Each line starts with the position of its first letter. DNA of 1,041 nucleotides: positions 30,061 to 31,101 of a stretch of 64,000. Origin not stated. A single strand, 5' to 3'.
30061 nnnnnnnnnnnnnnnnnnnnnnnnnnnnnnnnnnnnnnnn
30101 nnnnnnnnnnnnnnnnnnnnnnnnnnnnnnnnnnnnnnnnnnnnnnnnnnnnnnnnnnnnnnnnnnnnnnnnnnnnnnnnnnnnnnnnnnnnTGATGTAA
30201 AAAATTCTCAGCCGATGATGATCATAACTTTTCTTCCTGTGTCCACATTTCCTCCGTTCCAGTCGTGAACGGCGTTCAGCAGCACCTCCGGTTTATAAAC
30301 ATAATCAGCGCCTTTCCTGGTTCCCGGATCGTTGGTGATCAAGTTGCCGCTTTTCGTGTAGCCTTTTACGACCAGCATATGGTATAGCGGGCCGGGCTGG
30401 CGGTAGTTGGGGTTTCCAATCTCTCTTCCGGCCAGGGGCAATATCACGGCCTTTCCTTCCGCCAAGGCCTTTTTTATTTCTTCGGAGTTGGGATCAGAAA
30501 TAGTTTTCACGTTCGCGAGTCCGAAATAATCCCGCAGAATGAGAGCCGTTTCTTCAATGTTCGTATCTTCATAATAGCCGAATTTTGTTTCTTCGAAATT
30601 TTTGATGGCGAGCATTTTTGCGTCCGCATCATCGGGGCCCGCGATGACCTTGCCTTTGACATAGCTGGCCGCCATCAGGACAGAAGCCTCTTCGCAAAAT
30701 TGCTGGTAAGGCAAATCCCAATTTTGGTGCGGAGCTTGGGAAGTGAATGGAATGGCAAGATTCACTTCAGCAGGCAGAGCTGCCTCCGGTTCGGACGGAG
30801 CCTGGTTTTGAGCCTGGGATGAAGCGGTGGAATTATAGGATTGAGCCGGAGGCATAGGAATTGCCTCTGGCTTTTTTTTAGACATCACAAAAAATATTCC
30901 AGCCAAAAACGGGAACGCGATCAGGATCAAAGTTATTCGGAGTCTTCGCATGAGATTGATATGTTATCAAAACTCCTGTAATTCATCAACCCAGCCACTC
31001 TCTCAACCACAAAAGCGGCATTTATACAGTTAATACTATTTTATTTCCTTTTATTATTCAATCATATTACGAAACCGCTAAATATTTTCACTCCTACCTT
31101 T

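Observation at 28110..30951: Two papain-fold C39-like paralogs arranged convergently around the lipid II flippase murJ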

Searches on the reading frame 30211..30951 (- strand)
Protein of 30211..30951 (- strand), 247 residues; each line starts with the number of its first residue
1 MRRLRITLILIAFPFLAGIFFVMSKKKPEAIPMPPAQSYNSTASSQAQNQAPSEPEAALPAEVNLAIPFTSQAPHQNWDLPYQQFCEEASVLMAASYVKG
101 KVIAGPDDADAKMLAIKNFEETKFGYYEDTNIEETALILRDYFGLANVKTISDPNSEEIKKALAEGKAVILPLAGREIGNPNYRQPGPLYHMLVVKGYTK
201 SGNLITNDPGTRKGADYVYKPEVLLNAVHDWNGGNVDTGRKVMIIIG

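Call 4: search_protein_families(library=pfam, proteins=[window:30211-30951:-], max_evalue=0.1)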
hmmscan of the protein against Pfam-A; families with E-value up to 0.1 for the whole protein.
window:30211-30951:- (247 aa): 1 family
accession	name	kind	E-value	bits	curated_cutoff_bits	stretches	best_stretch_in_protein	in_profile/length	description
PF13529.12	Peptidase_C39_2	-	1.4e-08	35.8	24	1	66-209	2-142/143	Peptidase_C39 like family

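Call 5: search_protein_families(library=ncbifam, proteins=[window:30211-30951:-], max_evalue=0.1)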
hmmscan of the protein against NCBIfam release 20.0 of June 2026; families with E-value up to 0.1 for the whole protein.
window:30211-30951:- (247 aa): 0 families

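Call 7: search_solved_structures(query=window:30211-30951:-, max_evalue=1, show_alignments=2)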
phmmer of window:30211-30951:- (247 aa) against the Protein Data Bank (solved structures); distinct sequences matched with E-value up to 1: 1.
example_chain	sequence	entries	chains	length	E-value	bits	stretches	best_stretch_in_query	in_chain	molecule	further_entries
7pzy_E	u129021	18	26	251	0.29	14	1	22-61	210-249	Ribosomal 40S subunit protein S3 | Ribosomal protein S3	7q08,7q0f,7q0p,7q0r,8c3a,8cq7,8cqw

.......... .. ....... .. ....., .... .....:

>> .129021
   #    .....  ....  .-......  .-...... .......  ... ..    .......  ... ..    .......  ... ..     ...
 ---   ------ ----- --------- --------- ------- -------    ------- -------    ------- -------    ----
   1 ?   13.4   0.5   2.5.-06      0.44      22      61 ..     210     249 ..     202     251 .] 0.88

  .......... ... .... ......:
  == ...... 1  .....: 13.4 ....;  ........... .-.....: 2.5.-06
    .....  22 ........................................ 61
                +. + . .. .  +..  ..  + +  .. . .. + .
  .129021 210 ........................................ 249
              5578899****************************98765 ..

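Call 19: find_homologous_proteins(query=window:30211-30951:-, max_evalue=0.00001)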
Query window:30211-30951:- (247 aa): 3113 proteins with E <= 0.00001 among 3922 candidates; the best 120 are listed.
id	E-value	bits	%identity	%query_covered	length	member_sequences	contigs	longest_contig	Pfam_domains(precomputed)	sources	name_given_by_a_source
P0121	7.9e-140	482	100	87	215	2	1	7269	PF13529.14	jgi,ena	-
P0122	8.7e-139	479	87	100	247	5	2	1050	PF13529.14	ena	-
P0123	1.8e-107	376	64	100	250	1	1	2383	PF13529.14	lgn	-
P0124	6.2e-107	375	64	100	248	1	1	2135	PF13529.14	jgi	jgi:hypothetical protein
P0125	3.4e-106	372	65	100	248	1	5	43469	PF13529.14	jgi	jgi:hypothetical protein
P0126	8.2e-106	371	65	100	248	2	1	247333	PF13529.14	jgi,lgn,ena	-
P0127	8.5e-106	371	65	100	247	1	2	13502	PF13529.14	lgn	-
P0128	1.1e-105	371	67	100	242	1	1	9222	PF13529.14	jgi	jgi:hypothetical protein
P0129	2.0e-105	370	63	100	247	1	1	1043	PF13529.14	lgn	-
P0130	2.3e-105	370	64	100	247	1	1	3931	PF13529.14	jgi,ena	-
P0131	2.5e-102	360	70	87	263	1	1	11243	PF13529.14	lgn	-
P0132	1.8e-101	357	62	100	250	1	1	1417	PF13529.14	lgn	-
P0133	5.9e-101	355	62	100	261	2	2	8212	PF13529.14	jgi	jgi:hypothetical protein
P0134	9.2e-101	354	61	100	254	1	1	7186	PF13529.14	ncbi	-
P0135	1.9e-100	353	68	87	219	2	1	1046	PF13529.14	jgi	-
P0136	3.3e-100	353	61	100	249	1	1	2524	PF13529.14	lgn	-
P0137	3.1e-99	350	62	100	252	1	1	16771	PF13529.14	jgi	-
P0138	1.3e-98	347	59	100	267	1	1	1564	PF13529.14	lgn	-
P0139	3.3e-98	346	60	97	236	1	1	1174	PF13529.14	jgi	jgi:hypothetical protein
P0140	1.6e-97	344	60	94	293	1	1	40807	PF13529.14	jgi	jgi:hypothetical protein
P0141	2.7e-97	343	65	93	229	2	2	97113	PF13529.14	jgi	-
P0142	6.0e-97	342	60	100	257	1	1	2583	PF13529.14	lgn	-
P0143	1.2e-96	341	59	100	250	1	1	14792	PF13529.14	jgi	jgi:hypothetical protein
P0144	1.2e-96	341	67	87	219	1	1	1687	PF13529.14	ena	-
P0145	8.7e-96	338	61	100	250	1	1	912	PF13529.14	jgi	jgi:hypothetical protein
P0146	3.4e-95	336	60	94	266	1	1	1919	PF13529.14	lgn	-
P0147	6.9e-95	335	62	93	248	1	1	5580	PF13529.14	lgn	-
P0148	5.6e-94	332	57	100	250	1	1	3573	PF13529.14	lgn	-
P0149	1.0e-92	328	58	100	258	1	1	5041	PF13529.14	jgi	jgi:hypothetical protein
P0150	3.1e-92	327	60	99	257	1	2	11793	PF13529.14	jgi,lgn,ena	jgi:hypothetical protein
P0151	3.1e-92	327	58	94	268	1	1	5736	PF13529.14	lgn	-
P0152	1.5e-91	324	67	79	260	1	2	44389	PF13529.14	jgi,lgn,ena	jgi:hypothetical protein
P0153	8.7e-91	322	55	100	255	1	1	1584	PF13529.14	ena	-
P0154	1.1e-90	322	57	100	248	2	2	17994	PF13529.14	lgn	-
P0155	1.4e-90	321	55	99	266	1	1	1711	PF13529.14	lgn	-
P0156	2.1e-90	321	58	98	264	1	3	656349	PF13529.14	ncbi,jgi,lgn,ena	ncbi:MAG: C39 family peptidase [Parcubacteria group bacterium]|jgi:hypothetical protein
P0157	8.1e-90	319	56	96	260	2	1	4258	PF13529.14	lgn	-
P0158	1.1e-89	318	57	100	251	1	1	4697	PF13529.14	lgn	-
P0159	1.5e-89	318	59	90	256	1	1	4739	PF13529.14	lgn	-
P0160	2.1e-89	317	71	77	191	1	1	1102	PF13529.14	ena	-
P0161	3.3e-89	317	54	98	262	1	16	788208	PF13529.14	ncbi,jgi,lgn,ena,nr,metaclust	ncbi:MAG: hypothetical protein UR69_C0002G0197 [Candidatus Moranbacteria bacterium GW2011_GWE2_35_2-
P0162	3.4e-89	317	58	100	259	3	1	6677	PF13529.14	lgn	-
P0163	4.6e-89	316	61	98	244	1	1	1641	PF13529.14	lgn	-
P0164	5.3e-89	316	59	88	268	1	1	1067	PF13529.14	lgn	-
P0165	5.7e-89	316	55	100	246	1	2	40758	PF13529.14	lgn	-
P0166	7.7e-89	315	59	93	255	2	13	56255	PF13529.14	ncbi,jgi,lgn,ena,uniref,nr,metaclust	ncbi:MAG: hypothetical protein A3B86_03005 [Candidatus Yanofskybacteria bacterium RIFCSPHIGHO2_02_FU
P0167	1.2e-88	315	56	100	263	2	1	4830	PF13529.14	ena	-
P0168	1.4e-88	315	56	100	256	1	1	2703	PF13529.14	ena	-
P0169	2.1e-88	314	57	94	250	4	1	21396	PF13529.14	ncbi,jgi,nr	ncbi:MAG: C39 family peptidase [Candidatus Moranbacteria bacterium]|jgi:hypothetical protein|nr:C39 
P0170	2.4e-88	314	53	100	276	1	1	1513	PF13529.14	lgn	-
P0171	5.8e-88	313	55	98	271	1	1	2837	PF13529.14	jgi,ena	-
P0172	6.9e-88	312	55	100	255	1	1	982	PF13529.14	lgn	-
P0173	1.4e-87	311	55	100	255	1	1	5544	PF13529.14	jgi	jgi:hypothetical protein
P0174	2.4e-87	311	56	100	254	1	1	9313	PF13529.14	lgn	-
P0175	3.2e-87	310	57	100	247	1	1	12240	PF13529.14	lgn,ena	-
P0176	3.7e-87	310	54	99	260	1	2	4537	PF13529.14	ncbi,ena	-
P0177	4.9e-87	310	62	87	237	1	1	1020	PF13529.14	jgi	jgi:hypothetical protein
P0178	6.0e-87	309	55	94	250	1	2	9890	PF13529.14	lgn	-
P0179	9.9e-87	309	68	76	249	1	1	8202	PF13529.14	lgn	-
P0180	1.3e-86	308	56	100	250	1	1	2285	PF13529.14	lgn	-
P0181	1.5e-86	308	55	100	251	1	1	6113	PF13529.14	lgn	-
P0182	1.7e-86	308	55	100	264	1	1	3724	PF13529.14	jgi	jgi:hypothetical protein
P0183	2.1e-86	307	56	100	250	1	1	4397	PF13529.14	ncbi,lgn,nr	ncbi:MAG: C39 family peptidase [Candidatus Taylorbacteria bacterium]|nr:C39 family peptidase [Candid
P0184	3.7e-86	307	61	86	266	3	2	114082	PF13529.14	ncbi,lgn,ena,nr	ncbi:MAG: Uncharacterized protein Athens071425_95 [Parcubacteria group bacterium Athens0714_25]|nr:M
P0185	8.4e-86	306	55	100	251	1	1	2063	PF13529.14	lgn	-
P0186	1.0e-85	305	66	82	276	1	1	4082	PF13529.14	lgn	-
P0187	1.0e-85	305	53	100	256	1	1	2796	PF13529.14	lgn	-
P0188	2.8e-85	304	54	100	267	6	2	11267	PF13529.14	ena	-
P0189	3.4e-85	304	52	100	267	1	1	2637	PF13529.14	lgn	-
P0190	4.7e-85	303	56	100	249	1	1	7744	PF13529.14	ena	-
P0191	4.9e-85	303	55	99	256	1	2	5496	PF13529.14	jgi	jgi:hypothetical protein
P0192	5.2e-85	303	54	98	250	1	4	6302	PF13529.14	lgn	-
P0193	5.3e-85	303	61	88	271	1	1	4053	PF13529.14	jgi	-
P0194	5.5e-85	303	58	93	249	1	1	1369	PF13529.14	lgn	-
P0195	6.1e-85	303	58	93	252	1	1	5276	PF13529.14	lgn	-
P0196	6.6e-85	303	59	89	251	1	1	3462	PF13529.14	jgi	jgi:hypothetical protein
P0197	7.3e-85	302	54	100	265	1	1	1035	PF13529.14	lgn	-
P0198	1.3e-84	302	60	89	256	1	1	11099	PF13529.14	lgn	-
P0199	1.7e-84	301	66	77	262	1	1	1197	PF13529.14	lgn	-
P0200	1.8e-84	301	53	100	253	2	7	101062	PF13529.14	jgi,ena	-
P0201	2.2e-84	301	54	100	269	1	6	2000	PF13529.14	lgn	-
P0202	2.2e-84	301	56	97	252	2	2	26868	PF13529.14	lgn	-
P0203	2.5e-84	301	55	100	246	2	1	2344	PF13529.14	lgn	-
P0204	2.7e-84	301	57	90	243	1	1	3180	PF13529.14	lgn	-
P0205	3.2e-84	300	54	100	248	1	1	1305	PF13529.14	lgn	-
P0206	3.7e-84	300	53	100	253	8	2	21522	PF13529.14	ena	-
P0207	5.6e-84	300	53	100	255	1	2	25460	PF13529.14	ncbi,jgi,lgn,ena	-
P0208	6.2e-84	299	59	87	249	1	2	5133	PF13529.14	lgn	-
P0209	6.6e-84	299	53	100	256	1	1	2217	PF13529.14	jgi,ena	-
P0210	7.0e-84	299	54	99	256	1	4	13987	PF13529.14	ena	-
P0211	8.2e-84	299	57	94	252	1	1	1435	PF13529.14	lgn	-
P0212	1.3e-83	298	54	99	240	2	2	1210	PF13529.14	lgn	-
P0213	1.7e-83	298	55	98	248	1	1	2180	PF13529.14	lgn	-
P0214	1.9e-83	298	63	83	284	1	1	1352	PF13529.14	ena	-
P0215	2.2e-83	298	54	100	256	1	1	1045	PF13529.14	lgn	-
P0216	2.4e-83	297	54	99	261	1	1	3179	PF13529.14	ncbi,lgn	-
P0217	2.5e-83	297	56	100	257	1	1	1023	PF13529.14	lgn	-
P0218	2.6e-83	297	60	87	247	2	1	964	PF13529.14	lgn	-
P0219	2.7e-83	297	54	97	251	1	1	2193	PF13529.14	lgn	-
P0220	2.8e-83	297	52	100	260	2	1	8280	PF13529.14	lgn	-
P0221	2.9e-83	297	56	100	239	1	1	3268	PF13529.14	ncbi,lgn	-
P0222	4.8e-83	296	54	99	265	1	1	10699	PF13529.14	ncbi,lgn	-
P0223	5.0e-83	296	52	100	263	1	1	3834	PF13529.14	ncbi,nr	ncbi:MAG: C39 family peptidase [Candidatus Terrybacteria bacterium]|nr:C39 family peptidase [Candida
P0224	5.2e-83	296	55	100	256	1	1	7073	PF13529.14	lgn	-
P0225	5.3e-83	296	55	97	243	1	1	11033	PF13529.14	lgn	-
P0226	5.3e-83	296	52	100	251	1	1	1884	PF13529.14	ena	-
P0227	5.3e-83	296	55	100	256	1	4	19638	PF13529.14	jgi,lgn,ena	-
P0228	5.5e-83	296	61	89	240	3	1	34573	PF13529.14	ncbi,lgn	-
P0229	7.5e-83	296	53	100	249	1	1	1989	PF13529.14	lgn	-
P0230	7.6e-83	296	56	100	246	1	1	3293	PF13529.14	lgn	-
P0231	9.9e-83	295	52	99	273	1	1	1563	PF13529.14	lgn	-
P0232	1.2e-82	295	53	100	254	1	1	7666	PF13529.14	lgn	-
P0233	1.4e-82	295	53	99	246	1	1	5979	PF13529.14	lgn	-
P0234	1.5e-82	295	51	99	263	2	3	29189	PF13529.14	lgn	-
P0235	1.8e-82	295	54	98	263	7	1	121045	PF13529.14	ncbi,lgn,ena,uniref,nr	ncbi:MAG: hypothetical protein A2991_03420 [Candidatus Terrybacteria bacterium RIFCSPLOWO2_01_FULL_5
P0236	2.9e-82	294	55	92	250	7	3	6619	PF13529.14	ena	-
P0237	2.9e-82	294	57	96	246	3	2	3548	PF13529.14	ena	-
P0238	3.3e-82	294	53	100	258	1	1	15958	PF13529.14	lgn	-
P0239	3.9e-82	294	53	100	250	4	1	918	PF13529.14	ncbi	-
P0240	7.4e-82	293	55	100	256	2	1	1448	PF13529.14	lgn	-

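Call 22: find_encoding_contigs(protein=P0126, flank=6000, max_places=2)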
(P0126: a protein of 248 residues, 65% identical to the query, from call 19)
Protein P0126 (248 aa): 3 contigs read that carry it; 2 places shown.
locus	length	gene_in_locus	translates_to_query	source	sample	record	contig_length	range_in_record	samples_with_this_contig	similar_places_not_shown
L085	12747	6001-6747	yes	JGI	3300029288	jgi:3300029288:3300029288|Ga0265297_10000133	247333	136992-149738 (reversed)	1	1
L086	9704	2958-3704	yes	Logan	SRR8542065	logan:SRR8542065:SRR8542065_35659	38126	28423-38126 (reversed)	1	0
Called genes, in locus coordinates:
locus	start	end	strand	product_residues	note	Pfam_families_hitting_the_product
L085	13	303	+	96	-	-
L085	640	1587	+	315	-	PF12706:Lactamase_B_2 (weak)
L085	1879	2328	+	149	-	-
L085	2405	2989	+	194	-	-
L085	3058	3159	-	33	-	-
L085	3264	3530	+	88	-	-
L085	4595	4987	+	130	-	PF00903:Glyoxalase (faint)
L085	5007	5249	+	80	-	-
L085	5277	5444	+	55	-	-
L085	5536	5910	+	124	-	PF07237:DUF1428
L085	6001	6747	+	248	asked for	PF13529:Peptidase_C39_2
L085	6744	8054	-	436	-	PF03023:MurJ, PF01554:MatE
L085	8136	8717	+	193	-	PF09335:VTT_dom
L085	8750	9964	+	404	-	PF22807:TrAA12, PF07995:GSDH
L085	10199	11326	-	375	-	PF01757:Acyl_transf_3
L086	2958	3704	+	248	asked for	PF13529:Peptidase_C39_2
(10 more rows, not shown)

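Call 23: find_encoding_contigs(protein=P0125, flank=6000, max_places=2)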
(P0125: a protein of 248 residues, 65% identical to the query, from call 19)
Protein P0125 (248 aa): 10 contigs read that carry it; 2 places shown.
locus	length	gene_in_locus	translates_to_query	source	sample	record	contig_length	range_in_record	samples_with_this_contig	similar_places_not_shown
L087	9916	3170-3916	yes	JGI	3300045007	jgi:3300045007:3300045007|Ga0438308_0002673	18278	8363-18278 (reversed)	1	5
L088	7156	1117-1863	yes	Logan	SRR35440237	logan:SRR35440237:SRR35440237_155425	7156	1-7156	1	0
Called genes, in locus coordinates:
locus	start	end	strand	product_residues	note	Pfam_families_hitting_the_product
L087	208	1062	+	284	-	PF07505:DUF5131 (weak), PF04055:Radical_SAM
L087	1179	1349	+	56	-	PF04014:MazE_antitoxin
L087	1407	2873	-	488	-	PF19565:DUF6087 (faint)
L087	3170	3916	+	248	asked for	PF13529:Peptidase_C39_2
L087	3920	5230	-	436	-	PF03023:MurJ, PF01554:MatE (weak)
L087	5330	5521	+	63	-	-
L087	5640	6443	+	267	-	PF00005:ABC_tran, PF13304:AAA_21 (weak)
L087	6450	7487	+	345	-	PF13379:NMT1_2, PF09084:NMT1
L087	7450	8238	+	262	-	PF00528:BPD_transp_1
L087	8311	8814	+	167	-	-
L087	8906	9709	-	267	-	PF01978:TrmB, PF08221:HTH_9 (faint)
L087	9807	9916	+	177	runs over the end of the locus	PF07352:Phage_Mu_Gam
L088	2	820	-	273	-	?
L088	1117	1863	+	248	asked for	PF13529:Peptidase_C39_2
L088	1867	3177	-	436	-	PF03023:MurJ, PF01554:MatE (weak)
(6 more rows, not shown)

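Call 24: find_encoding_contigs(protein=P0156, flank=6000, max_places=2)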
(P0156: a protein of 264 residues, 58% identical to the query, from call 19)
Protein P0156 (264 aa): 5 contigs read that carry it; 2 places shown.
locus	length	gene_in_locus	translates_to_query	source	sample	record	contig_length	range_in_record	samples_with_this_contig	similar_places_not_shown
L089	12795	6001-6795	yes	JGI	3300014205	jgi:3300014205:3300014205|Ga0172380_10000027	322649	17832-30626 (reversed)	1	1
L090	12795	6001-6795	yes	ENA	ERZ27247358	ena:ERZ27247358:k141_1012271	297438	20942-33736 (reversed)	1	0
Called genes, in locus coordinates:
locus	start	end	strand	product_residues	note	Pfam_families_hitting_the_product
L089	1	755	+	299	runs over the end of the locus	PF01259:SAICAR_synt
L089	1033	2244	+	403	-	PF02195:ParB_N, PF17762:HTH_ParB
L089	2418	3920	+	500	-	PF00082:Peptidase_S8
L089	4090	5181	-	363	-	PF05048:NosD (weak), PF13229:Beta_helix, PF05048:NosD, PF13229:Beta_helix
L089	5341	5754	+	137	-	PF00072:Response_reg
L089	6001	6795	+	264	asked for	PF13529:Peptidase_C39_2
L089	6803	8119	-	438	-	PF03023:MurJ, PF01554:MatE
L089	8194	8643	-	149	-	-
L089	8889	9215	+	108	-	-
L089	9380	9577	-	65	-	PF00313:CSD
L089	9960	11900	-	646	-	PF02366:PMT (weak), PF13231:PMT_2 (weak)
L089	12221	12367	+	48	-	PF18919:DUF5670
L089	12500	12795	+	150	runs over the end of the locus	PF07098:DUF1360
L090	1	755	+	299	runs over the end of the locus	PF01259:SAICAR_synt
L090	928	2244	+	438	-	PF02195:ParB_N, PF17762:HTH_ParB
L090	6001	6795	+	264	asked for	PF13529:Peptidase_C39_2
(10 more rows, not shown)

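Call 28: find_related_loci(query=A2, collection=metagenome_contigs, flank=6000)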
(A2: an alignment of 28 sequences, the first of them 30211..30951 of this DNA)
Query A2 (247 aa) in metagenome_contigs; peptide patterns used: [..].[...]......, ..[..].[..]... (x = any residue, [..] = any of these).
597 stretches matched a pattern (row limit reached: there are more); 535 encode a relative of the query (tblastn E <= 1e-3); the best 80 are kept; 80 distinct loci.
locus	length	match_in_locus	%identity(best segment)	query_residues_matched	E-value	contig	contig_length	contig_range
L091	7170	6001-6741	84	1-247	2e-143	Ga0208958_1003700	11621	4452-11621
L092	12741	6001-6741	84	1-247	2e-143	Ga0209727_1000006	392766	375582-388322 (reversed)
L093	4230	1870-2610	84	1-247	2e-146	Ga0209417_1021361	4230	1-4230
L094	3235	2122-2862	64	1-247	5e-117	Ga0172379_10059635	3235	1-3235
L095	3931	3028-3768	64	1-247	6e-115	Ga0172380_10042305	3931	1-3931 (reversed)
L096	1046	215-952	64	2-247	6e-124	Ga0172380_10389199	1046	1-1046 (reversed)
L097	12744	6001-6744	65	1-247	2e-112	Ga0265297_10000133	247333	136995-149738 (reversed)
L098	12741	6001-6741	64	1-247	3e-110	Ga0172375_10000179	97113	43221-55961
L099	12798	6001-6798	59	1-247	4e-106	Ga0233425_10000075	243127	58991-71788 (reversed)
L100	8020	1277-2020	60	4-247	3e-98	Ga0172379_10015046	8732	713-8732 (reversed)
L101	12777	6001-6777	58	5-247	6e-97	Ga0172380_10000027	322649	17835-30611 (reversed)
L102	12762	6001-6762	54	6-246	3e-96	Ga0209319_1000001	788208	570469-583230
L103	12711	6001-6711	59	18-247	3e-95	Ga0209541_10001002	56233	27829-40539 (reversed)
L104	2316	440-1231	55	6-247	5e-98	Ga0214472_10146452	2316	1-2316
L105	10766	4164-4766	67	52-247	2e-94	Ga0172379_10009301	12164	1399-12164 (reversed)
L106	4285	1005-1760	54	2-247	3e-93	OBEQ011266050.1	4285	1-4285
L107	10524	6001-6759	53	1-247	2e-91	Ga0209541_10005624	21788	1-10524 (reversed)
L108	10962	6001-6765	53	1-247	2e-91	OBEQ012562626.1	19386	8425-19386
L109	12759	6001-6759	53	1-247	6e-91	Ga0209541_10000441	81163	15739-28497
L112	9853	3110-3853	53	1-241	2e-88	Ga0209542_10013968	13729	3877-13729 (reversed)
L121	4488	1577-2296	56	8-247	6e-84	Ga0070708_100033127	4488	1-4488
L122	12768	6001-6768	52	1-247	2e-87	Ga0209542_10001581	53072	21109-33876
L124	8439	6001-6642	57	29-247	1e-82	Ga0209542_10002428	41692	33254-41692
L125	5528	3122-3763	57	29-247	9e-83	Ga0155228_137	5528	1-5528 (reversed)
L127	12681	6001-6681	52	25-247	8e-82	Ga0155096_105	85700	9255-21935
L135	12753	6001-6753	48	2-247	2e-79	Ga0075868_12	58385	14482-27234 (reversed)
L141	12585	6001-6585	57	55-247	8e-74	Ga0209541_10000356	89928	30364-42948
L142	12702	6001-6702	53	8-247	4e-82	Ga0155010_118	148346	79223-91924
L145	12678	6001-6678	49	26-245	7e-71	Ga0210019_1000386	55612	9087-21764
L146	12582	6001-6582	53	51-246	6e-70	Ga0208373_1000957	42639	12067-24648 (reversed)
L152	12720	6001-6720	47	22-246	9e-70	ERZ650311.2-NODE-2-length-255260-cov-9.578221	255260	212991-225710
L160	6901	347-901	53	62-246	1e-68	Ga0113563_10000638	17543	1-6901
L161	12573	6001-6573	58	56-246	7e-69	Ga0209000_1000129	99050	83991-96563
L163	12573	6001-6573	58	56-246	7e-69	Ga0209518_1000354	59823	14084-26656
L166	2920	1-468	63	92-247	3e-67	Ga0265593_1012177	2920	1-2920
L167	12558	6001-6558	52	61-246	5e-67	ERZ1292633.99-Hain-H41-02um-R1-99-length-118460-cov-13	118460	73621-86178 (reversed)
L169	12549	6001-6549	54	64-246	2e-66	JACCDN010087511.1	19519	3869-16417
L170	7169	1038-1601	55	57-245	3e-66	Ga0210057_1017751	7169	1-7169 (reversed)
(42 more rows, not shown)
